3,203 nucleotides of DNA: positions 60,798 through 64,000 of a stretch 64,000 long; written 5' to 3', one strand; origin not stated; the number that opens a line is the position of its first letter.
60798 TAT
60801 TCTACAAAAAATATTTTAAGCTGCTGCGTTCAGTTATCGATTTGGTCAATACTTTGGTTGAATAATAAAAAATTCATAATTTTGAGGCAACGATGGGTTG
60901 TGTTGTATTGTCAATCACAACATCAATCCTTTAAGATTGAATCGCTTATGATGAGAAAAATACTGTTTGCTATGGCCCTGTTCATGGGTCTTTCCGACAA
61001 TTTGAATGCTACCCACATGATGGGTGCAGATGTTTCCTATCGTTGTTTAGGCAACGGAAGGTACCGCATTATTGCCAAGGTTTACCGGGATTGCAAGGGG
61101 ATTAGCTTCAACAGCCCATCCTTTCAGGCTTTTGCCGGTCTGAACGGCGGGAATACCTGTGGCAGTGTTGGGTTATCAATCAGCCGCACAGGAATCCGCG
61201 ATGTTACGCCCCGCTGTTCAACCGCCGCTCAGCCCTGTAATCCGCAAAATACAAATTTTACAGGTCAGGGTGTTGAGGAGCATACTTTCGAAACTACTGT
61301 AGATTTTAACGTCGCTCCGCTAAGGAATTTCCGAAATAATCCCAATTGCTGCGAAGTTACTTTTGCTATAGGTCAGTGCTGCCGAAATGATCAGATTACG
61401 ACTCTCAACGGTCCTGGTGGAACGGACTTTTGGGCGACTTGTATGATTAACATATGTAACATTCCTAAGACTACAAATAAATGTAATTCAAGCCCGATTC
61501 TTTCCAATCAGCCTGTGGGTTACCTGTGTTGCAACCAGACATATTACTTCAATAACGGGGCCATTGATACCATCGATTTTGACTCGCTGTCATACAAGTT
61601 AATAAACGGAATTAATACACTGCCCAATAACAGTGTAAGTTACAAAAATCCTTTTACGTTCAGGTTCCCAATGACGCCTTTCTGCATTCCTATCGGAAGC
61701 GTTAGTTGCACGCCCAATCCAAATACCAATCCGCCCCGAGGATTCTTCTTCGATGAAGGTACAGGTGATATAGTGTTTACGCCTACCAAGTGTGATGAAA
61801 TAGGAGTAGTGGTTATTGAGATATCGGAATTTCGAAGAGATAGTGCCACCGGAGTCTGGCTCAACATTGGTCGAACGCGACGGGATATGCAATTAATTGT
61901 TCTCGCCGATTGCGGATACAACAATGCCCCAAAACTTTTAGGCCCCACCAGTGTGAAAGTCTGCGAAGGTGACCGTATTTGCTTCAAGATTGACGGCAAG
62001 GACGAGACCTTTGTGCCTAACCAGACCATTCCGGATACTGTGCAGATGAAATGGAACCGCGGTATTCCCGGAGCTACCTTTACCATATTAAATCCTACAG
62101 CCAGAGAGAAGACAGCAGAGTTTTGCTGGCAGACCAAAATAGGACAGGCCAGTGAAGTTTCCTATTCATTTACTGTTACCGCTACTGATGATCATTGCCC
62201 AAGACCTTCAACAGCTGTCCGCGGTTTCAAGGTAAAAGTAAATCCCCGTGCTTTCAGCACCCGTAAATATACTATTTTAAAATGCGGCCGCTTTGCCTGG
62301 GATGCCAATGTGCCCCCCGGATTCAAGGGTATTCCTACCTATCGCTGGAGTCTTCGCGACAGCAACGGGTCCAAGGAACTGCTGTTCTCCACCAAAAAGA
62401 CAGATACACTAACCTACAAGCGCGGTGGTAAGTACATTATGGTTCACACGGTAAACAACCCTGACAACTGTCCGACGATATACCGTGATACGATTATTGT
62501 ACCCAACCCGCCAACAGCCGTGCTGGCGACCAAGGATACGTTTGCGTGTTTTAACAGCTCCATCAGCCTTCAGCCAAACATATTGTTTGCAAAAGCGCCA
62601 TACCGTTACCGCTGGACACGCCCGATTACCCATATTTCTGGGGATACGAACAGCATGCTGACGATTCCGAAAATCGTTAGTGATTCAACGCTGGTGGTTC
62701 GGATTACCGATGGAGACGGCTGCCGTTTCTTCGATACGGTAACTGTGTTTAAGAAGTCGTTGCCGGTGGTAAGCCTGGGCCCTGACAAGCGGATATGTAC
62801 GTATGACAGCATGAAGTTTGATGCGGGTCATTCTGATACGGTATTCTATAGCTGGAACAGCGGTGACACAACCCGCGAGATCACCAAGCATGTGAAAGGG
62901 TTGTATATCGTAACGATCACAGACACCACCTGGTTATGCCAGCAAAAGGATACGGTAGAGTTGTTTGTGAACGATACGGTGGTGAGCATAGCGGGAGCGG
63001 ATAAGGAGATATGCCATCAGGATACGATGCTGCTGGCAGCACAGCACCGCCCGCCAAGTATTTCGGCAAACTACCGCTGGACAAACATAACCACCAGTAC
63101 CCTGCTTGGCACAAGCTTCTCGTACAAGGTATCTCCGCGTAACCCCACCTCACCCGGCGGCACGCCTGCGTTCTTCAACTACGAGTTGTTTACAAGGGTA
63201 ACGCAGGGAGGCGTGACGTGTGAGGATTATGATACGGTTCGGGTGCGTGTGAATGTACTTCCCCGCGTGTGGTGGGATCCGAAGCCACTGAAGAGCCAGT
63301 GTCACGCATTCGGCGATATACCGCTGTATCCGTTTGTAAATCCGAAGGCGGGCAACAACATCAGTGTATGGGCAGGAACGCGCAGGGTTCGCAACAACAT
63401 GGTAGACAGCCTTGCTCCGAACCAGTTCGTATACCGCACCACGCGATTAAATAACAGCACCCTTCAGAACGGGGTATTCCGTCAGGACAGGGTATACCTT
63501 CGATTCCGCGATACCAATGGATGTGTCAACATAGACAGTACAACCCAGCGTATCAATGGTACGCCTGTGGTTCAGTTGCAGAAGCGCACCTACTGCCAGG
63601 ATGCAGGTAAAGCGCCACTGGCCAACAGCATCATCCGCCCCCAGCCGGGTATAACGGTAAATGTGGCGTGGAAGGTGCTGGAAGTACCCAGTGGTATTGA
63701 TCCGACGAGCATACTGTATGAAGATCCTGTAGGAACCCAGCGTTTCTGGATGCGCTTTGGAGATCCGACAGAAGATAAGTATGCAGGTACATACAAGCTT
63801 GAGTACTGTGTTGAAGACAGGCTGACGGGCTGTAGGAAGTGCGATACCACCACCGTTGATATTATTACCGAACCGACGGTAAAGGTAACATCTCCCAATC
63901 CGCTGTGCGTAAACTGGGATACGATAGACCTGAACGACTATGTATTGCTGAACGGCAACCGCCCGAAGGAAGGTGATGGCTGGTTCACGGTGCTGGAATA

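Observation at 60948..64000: Unannotated open-ended ORF encoding a giant Cys-rich SprB-repeat adhesin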

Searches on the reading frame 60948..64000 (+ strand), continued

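Call 68: search_protein_families(library=pfam, proteins=[L053:13713-14735:+, L013:12944-13789:-, L001:11241-11975:+], max_evalue=1)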
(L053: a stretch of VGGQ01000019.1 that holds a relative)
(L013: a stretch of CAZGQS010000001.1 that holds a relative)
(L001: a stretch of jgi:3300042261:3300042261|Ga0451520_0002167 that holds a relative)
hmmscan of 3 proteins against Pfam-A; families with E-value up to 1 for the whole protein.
L053:13713-14735:+ (340 aa): 1 family
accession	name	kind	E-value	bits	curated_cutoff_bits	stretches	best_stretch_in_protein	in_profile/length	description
PF02169.21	LPP20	-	0.023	15.5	25.9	1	96-149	25-84/97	LPP20 lipoprotein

L013:12944-13789:- (281 aa): 0 families

L001:11241-11975:+ (244 aa): 0 families
